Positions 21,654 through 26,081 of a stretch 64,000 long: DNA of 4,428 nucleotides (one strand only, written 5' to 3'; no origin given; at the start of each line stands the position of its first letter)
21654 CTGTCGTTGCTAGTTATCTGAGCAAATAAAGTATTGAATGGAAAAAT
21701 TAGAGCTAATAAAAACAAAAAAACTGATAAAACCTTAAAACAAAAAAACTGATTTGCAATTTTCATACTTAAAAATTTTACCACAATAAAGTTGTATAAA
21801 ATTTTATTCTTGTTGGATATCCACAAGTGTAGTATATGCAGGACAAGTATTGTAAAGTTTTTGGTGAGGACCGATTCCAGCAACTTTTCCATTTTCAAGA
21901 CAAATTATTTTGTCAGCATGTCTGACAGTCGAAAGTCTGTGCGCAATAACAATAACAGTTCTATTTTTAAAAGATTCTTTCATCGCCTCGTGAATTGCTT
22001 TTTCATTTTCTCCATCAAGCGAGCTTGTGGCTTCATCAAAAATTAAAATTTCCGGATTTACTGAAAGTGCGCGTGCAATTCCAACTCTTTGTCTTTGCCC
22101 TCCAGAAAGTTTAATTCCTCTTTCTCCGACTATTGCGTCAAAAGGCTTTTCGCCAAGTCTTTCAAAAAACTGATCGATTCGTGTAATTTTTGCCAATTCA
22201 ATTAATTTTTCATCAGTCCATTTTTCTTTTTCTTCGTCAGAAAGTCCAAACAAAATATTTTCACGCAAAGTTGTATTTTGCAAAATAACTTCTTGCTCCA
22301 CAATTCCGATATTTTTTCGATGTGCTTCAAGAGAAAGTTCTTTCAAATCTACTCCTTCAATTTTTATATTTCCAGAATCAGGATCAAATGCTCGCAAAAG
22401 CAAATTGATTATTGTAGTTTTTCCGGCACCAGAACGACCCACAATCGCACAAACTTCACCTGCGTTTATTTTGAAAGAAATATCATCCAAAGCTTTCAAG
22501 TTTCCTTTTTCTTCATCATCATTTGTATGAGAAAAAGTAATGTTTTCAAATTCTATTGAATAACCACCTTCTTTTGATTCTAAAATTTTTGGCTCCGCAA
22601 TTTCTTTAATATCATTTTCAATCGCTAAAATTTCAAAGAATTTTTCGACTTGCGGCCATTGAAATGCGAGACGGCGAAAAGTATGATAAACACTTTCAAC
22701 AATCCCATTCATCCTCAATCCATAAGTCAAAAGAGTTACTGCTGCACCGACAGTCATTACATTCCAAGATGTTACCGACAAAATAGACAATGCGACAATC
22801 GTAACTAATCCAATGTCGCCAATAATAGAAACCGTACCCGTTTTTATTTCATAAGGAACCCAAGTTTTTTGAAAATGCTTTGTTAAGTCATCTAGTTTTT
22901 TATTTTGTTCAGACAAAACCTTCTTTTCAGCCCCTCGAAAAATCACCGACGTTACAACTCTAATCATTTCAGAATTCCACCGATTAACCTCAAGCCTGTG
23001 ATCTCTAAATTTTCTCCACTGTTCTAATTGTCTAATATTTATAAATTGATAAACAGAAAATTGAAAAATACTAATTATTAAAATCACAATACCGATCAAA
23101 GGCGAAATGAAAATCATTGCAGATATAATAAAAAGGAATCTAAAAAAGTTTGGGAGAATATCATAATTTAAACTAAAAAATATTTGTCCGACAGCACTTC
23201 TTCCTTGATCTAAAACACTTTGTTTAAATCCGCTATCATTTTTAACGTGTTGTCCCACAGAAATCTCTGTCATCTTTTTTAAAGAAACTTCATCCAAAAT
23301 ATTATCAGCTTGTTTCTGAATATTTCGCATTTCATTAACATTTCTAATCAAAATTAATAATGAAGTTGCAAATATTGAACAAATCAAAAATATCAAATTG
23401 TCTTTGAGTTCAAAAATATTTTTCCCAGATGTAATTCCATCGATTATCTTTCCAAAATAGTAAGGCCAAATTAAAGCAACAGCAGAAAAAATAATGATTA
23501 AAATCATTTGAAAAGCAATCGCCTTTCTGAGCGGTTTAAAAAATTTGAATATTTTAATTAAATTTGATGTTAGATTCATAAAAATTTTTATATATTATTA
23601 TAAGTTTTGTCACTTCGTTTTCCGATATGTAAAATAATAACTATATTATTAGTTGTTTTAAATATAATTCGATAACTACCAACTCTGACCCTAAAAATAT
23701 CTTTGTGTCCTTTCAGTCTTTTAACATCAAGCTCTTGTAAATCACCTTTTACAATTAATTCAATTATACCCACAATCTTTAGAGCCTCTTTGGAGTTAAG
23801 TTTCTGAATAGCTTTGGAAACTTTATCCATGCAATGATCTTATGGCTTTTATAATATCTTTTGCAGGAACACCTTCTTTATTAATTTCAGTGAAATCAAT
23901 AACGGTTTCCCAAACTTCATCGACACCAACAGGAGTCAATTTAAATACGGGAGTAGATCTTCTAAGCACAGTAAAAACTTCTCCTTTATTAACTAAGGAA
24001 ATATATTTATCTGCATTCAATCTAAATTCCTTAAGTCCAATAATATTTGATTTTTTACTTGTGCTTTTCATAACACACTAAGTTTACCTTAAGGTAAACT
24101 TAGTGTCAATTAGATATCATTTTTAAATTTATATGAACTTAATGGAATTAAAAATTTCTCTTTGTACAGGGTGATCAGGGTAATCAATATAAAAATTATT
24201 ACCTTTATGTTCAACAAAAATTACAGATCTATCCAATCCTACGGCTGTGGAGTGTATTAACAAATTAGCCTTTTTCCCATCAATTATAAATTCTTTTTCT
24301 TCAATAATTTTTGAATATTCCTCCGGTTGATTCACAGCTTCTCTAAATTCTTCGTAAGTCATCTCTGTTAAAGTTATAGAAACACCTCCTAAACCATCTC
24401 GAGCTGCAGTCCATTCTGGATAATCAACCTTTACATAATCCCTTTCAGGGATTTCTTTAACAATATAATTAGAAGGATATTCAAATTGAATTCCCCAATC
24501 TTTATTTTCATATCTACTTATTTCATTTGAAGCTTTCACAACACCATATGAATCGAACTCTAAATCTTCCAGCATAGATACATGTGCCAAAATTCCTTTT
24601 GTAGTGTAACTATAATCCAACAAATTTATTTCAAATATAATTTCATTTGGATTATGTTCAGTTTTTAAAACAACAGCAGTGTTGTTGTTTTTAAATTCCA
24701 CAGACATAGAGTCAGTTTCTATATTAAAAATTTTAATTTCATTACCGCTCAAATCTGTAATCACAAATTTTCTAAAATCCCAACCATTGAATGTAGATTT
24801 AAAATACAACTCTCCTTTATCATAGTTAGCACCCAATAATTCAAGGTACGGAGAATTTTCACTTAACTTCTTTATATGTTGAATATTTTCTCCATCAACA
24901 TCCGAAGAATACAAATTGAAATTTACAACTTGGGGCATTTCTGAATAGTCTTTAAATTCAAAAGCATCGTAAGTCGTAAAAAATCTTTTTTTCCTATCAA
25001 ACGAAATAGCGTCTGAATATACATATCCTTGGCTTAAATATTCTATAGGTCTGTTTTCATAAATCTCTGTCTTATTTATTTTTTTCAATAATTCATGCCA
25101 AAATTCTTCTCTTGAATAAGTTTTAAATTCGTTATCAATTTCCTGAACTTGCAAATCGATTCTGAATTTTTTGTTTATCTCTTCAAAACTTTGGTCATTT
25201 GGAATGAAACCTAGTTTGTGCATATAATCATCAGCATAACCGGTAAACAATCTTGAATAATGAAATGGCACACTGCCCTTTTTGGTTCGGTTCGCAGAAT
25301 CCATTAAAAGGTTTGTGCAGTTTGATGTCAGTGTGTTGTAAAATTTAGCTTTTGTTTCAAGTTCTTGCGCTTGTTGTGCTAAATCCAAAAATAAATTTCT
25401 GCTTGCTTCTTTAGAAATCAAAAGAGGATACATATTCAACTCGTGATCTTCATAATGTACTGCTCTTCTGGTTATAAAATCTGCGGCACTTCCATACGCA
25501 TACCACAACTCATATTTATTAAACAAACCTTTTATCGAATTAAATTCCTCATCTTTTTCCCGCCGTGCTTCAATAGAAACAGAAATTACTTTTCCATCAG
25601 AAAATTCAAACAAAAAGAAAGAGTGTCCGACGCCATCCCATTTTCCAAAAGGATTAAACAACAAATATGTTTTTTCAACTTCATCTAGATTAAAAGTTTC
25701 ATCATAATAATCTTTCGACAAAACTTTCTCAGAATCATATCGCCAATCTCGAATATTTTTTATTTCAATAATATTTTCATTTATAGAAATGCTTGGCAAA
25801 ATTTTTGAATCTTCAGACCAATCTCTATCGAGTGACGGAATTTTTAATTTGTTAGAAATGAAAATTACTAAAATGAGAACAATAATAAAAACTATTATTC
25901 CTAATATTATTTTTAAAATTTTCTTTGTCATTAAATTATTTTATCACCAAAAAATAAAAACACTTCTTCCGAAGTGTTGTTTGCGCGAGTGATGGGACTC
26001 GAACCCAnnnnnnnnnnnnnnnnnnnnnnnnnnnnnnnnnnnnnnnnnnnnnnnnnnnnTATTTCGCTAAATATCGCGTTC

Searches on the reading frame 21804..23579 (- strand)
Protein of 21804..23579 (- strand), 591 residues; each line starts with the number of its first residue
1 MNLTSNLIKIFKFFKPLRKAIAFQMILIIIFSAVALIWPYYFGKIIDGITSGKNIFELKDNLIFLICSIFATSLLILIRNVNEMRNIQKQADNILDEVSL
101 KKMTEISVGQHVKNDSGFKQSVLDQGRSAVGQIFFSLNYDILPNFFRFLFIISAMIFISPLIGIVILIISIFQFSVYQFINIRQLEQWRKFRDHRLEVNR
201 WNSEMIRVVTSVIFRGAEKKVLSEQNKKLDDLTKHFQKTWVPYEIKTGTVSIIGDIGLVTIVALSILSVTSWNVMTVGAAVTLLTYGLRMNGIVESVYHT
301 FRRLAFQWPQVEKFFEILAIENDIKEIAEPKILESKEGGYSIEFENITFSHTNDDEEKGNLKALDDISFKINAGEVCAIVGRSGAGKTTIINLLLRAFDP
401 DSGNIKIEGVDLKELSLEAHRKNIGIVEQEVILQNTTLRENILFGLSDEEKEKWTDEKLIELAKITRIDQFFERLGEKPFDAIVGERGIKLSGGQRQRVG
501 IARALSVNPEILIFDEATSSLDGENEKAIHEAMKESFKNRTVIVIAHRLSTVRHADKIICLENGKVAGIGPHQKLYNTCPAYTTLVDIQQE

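Call 110: search_protein_families(library=pfam, proteins=[window:21804-23579:-], max_evalue=0.001)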
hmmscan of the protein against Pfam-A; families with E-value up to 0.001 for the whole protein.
window:21804-23579:- (591 aa): 4 families
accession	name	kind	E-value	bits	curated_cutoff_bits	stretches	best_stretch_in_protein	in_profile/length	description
PF00005.33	ABC_tran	-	1.2e-36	126.8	25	1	364-519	1-137/137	ABC transporter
PF02463.25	SMC_N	-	4e-09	36.7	40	1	378-561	28-211/220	RecF/RecN/SMC N terminal domain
PF00664.28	ABC_membrane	-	2.5e-07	31.1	28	1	23-286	3-266/274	ABC transporter transmembrane region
PF13401.12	AAA_22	-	0.00091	20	27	0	376-420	7-33/130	AAA domain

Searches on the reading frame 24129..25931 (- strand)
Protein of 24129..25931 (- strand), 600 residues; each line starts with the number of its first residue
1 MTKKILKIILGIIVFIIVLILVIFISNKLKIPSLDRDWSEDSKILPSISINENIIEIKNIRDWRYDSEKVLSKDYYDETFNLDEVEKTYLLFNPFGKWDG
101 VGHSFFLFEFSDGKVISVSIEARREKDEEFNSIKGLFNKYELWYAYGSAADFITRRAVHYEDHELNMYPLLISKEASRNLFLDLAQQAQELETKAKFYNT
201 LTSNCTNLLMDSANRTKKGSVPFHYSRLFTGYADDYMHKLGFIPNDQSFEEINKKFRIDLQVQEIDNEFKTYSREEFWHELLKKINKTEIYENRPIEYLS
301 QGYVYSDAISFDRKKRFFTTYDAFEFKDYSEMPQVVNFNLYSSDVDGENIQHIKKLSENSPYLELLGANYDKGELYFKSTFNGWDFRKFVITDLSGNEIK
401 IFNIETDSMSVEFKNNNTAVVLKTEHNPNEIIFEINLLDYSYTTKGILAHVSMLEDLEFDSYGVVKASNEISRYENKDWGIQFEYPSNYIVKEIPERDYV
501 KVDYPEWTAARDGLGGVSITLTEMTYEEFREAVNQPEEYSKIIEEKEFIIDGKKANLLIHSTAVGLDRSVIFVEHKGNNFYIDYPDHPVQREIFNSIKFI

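Call 110: search_protein_families(library=pfam, proteins=[window:24129-25931:-], max_evalue=0.001)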
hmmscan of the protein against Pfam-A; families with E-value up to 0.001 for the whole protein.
window:24129-25931:- (600 aa): 2 families
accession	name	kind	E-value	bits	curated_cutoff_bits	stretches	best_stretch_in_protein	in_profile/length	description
PF13387.12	Lnb_N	-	1.9e-26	93.2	22.2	1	74-219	4-154/175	Lnb N-terminal periplasmic domain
PF18933.6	PsbP_2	-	6.7e-06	26.7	27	1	467-584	40-163/184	PsbP-like protein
